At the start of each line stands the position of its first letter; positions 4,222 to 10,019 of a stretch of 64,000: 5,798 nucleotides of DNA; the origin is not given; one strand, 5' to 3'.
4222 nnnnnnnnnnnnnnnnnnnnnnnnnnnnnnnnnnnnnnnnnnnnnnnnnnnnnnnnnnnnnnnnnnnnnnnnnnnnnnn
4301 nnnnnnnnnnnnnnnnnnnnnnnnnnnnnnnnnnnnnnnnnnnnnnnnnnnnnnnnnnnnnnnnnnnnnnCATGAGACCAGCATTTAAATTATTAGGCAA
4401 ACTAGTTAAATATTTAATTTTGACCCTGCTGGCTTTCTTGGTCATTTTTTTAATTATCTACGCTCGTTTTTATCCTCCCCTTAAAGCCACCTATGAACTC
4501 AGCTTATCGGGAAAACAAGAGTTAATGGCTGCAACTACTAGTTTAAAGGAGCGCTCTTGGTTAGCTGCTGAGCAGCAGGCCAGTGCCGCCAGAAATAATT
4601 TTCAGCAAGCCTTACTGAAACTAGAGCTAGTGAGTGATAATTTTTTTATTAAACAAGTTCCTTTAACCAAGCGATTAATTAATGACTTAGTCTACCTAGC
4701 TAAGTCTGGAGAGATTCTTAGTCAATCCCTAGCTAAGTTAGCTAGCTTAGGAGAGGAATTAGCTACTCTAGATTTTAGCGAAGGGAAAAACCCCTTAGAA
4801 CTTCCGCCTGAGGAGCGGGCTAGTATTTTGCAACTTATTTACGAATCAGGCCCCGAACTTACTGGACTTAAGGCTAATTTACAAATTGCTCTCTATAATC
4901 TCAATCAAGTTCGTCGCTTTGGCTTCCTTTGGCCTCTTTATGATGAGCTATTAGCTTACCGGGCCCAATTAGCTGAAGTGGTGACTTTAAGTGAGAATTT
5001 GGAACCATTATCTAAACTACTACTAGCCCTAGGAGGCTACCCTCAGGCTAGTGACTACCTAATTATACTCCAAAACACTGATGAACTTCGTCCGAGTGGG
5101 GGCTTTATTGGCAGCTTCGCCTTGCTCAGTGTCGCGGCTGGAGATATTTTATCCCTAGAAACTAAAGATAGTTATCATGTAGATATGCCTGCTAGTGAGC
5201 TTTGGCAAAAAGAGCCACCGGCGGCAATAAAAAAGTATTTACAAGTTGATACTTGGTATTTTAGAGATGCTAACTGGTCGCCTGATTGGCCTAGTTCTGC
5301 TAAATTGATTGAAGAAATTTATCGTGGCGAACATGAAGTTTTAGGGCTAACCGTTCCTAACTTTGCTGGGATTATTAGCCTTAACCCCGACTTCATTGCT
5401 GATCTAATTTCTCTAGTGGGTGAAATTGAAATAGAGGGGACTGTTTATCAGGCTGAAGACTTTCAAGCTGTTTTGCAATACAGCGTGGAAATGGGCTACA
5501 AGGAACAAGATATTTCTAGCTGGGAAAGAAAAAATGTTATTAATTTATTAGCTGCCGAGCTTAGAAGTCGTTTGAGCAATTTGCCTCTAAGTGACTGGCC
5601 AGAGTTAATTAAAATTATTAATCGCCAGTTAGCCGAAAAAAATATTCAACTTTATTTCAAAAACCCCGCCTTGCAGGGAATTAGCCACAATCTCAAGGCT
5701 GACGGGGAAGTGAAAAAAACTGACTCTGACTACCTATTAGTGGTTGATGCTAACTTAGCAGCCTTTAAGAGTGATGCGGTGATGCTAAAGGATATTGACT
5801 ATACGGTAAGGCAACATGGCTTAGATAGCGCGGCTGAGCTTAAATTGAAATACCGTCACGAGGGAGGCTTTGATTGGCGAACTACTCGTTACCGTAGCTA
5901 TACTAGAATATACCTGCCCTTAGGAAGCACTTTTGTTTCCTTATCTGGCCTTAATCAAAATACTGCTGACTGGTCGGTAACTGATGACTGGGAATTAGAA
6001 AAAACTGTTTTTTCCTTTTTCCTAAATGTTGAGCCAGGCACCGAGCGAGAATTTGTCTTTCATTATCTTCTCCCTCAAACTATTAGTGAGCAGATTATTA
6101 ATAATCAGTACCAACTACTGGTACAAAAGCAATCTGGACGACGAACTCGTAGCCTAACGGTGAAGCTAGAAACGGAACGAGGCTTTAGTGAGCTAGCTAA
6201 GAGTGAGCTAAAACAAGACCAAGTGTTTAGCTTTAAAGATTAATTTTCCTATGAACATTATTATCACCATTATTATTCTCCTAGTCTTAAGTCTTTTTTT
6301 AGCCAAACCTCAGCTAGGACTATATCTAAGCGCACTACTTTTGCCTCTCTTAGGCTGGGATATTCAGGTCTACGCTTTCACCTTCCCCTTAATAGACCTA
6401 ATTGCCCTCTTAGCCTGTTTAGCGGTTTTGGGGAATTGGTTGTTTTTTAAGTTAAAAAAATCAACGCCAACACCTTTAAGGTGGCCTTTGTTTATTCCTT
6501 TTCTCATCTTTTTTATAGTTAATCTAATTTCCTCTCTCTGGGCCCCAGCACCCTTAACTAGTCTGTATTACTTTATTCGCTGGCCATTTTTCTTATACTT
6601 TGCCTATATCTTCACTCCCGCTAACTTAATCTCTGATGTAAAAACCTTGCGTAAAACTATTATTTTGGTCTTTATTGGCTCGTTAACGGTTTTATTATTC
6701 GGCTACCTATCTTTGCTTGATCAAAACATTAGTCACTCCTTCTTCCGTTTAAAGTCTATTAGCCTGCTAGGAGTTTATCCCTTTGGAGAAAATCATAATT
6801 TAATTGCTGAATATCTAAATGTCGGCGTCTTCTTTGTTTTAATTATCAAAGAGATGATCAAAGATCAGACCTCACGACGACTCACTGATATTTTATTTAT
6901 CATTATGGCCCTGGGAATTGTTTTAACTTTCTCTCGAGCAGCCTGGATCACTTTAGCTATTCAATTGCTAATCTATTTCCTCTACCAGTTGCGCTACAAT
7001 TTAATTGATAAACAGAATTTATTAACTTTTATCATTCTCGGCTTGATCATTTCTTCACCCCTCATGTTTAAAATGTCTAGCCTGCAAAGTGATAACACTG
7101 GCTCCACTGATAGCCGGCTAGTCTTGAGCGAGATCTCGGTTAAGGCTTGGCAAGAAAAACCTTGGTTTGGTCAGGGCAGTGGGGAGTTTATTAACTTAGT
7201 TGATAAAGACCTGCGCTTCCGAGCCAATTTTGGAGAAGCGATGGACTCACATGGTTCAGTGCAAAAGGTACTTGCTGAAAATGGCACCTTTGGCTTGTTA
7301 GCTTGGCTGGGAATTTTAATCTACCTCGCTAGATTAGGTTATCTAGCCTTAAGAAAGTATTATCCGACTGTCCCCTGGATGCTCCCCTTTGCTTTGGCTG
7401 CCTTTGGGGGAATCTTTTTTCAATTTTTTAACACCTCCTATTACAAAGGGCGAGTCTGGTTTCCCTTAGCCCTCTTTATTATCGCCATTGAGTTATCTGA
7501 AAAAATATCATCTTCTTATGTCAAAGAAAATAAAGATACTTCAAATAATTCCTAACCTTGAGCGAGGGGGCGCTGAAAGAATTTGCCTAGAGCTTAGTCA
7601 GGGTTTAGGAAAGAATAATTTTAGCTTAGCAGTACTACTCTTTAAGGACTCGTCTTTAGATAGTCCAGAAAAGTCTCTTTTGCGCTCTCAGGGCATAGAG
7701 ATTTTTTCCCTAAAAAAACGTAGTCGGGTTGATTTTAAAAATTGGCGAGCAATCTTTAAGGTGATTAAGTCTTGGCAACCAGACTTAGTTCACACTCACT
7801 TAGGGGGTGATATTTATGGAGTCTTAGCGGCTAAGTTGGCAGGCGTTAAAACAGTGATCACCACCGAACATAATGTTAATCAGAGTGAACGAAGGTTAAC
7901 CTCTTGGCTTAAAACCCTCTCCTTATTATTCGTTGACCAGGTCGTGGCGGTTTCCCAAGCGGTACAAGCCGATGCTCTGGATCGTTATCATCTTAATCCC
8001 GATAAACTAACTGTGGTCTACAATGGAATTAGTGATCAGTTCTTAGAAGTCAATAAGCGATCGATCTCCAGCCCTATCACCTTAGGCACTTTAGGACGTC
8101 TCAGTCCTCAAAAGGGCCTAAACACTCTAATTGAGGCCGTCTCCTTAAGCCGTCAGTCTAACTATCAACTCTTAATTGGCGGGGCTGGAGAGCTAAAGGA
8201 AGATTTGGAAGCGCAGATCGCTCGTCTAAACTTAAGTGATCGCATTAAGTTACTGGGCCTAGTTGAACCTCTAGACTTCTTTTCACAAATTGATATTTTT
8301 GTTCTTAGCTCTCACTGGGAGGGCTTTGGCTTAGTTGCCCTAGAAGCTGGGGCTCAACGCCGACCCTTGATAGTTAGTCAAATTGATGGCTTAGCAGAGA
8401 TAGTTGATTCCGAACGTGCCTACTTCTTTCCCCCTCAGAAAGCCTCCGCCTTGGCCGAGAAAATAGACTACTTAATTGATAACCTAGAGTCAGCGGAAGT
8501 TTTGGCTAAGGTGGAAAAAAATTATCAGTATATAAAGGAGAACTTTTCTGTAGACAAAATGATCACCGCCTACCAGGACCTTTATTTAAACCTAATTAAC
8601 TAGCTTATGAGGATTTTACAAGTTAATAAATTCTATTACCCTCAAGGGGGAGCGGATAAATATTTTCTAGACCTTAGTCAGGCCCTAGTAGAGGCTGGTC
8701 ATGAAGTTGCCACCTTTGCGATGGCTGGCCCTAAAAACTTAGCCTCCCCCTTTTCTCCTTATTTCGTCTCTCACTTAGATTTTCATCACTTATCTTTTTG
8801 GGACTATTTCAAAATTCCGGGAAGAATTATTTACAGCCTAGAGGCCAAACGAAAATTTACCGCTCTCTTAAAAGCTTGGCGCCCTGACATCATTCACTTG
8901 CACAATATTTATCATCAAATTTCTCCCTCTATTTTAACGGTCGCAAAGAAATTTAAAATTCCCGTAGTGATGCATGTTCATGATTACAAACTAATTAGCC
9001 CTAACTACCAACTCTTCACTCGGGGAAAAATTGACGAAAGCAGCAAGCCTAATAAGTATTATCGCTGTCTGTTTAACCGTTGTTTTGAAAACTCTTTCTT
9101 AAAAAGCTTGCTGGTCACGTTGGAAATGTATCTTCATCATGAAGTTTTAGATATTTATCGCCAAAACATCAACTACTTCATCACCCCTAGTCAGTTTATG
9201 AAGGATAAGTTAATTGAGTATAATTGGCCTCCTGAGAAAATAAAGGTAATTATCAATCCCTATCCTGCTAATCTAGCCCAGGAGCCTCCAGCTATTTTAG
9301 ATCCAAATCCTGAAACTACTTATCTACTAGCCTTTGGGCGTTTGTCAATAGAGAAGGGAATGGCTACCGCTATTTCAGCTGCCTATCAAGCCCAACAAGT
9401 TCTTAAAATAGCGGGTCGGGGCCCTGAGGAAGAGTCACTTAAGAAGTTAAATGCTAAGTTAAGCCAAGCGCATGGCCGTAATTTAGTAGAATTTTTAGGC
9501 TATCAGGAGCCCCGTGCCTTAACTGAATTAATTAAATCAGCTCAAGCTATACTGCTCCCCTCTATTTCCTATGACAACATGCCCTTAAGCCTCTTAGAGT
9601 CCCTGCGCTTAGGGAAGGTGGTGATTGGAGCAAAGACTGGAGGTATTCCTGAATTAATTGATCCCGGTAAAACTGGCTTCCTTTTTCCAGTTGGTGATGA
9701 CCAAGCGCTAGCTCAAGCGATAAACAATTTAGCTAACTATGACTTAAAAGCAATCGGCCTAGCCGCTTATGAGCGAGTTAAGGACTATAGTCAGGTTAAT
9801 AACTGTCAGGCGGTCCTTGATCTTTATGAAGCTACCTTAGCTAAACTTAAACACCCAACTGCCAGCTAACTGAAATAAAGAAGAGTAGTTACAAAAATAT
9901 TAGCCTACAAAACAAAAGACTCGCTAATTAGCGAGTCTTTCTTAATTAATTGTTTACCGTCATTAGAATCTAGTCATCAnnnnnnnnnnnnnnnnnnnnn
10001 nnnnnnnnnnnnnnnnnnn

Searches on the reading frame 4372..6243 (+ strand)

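Call 8: search_protein_families(library=pfam, proteins=[window:4372-6243:+], max_evalue=0.01)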
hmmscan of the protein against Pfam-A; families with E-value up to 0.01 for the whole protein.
window:4372-6243:+ (623 aa): 1 family
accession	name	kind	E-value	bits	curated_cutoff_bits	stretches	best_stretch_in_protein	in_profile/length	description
PF13196.11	DUF4012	-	2.3e-24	87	28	1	227-370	4-141/144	Protein of unknown function (DUF4012)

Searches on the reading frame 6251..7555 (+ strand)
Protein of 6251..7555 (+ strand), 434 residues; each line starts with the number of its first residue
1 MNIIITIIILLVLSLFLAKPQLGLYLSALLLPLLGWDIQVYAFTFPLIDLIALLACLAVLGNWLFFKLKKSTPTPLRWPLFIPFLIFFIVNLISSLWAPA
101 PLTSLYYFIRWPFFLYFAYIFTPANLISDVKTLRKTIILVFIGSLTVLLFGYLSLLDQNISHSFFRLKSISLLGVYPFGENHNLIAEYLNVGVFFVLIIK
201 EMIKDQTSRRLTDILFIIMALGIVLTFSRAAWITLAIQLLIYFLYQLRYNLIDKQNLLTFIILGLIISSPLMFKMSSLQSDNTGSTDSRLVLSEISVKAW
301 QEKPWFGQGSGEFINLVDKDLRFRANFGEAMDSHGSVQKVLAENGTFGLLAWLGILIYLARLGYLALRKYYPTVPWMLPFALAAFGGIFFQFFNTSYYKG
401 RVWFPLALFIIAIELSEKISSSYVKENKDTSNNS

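Call 8: search_protein_families(library=pfam, proteins=[window:6251-7555:+], max_evalue=0.01)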
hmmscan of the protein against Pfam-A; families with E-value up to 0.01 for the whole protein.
window:6251-7555:+ (434 aa): 1 family
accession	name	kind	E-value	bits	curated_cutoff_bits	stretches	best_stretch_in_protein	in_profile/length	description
PF04932.20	Wzy_C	-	1.8e-17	64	31.7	1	215-353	2-149/149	O-Antigen ligase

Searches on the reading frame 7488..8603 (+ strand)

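Call 8: search_protein_families(library=pfam, proteins=[window:7488-8603:+], max_evalue=0.01)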
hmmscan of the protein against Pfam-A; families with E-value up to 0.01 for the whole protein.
window:7488-8603:+ (371 aa): 6 families
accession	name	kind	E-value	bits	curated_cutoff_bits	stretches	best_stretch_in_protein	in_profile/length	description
PF00534.26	Glycos_transf_1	-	5.2e-32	111.2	26.4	1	194-341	13-167/172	Glycosyl transferases group 1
PF13692.12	Glyco_trans_1_4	-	1.1e-28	100.7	27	1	198-332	3-142/142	Glycosyl transferases group 1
PF13439.12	Glyco_transf_4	-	4.5e-27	95.6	28.5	1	27-183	2-168/170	Glycosyltransferase Family 4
PF13579.12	Glyco_trans_4_4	-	1.4e-14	55.2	29.7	1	27-180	1-158/158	Glycosyl transferase 4-like domain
PF20706.3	GT4-conflict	-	2.1e-09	37.3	26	1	150-318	148-328/385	Family 4 Glycosyltransferase in conflict systems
PF13477.12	Glyco_trans_4_2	-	9.2e-08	32.8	23.4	1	33-137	13-118/139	Glycosyl transferase 4-like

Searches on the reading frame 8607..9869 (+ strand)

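Call 8: search_protein_families(library=pfam, proteins=[window:8607-9869:+], max_evalue=0.01)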
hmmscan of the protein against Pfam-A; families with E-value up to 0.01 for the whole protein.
window:8607-9869:+ (420 aa): 5 families
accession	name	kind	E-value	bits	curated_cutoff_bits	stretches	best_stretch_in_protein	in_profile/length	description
PF00534.26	Glycos_transf_1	-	1.2e-26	93.7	26.4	1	232-376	10-156/172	Glycosyl transferases group 1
PF13692.12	Glyco_trans_1_4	-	6.9e-24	85.2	27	1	239-376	3-140/142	Glycosyl transferases group 1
PF13439.12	Glyco_transf_4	-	4.3e-21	76.1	28.5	1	14-218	2-165/170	Glycosyltransferase Family 4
PF13579.12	Glyco_trans_4_4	-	3.5e-17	63.6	29.7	1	14-217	1-157/158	Glycosyl transferase 4-like domain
PF06925.17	MGDG_synth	-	0.0045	17.5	25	0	81-134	78-133/169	Monogalactosyldiacylglycerol (MGDG) synthase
